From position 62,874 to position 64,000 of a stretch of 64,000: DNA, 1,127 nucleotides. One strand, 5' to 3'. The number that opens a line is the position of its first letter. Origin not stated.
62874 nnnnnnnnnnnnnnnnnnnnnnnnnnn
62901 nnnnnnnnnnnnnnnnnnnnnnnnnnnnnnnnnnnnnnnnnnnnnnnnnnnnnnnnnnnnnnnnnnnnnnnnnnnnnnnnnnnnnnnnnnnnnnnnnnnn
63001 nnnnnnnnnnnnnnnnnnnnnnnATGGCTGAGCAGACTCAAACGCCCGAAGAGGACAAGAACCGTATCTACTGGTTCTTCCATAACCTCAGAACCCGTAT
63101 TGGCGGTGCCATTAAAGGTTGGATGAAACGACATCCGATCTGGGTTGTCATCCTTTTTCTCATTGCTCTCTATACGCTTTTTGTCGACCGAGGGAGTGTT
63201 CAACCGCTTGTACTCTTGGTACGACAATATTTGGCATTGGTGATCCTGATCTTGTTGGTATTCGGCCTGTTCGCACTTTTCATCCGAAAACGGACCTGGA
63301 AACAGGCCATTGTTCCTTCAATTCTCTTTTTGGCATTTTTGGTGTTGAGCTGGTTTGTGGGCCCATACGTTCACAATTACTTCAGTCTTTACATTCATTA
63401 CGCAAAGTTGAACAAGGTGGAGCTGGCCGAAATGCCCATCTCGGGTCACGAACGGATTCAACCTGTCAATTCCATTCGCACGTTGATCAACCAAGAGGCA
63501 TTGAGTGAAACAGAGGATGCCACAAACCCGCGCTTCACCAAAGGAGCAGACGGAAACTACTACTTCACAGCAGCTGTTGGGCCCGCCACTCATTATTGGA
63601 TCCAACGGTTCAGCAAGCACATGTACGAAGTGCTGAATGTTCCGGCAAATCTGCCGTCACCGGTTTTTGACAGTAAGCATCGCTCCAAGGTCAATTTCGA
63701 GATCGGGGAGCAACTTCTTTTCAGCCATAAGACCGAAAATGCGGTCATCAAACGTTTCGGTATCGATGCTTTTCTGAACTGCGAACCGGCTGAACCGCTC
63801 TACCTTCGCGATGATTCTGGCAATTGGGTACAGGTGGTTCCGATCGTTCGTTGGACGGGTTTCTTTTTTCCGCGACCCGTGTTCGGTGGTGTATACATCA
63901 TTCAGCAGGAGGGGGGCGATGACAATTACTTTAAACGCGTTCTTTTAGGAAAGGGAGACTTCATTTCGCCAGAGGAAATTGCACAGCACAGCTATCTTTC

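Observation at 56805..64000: Translationally coupled six-gene operon of unknown function: coiled-coil protein, two unknowns, large AAA+ ATPase and two membrane proteins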

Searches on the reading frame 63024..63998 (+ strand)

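Call 8: search_protein_families(library=pfam, proteins=[window:63024-63998:+], max_evalue=1)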
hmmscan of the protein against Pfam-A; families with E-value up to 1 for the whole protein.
window:63024-63998:+ (325 aa): 5 families
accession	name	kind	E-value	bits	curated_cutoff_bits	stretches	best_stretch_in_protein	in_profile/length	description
PF13131.11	DUF3951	-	0.0044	17.6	26.3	1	41-60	13-34/52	Protein of unknown function (DUF3951)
PF09971.14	DUF2206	-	0.014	14.7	35.6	1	65-163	115-212/368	Predicted membrane protein (DUF2206)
PF18179.6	SUa-2TM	-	0.044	13.6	25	1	62-174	56-159/279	SMODS- and Ubiquitin system-associated 2TM effector domain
PF04688.18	Holin_SPP1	-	0.07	13.7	27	1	62-111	7-55/74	SPP1 phage holin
PF12822.12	ECF_trnsprt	-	0.1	13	30.7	1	42-134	48-135/169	ECF transporter, substrate-specific component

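Call 9: search_protein_families(library=ncbifam, proteins=[window:63024-63998:+], max_evalue=1)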
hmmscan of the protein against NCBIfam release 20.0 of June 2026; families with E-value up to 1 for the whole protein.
window:63024-63998:+ (325 aa): 1 family
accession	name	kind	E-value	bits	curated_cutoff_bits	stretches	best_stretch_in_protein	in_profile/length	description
NF045937.1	MSC_0624_12TM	equivalog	0.39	9.2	70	1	42-112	262-330/445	MSC_0624 family F1-like ATPase-associated membrane protein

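Call 10: search_protein_families(library=padloc, proteins=[window:63024-63998:+], max_evalue=1)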
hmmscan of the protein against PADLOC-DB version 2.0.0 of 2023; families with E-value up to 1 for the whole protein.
window:63024-63998:+ (325 aa): 0 families
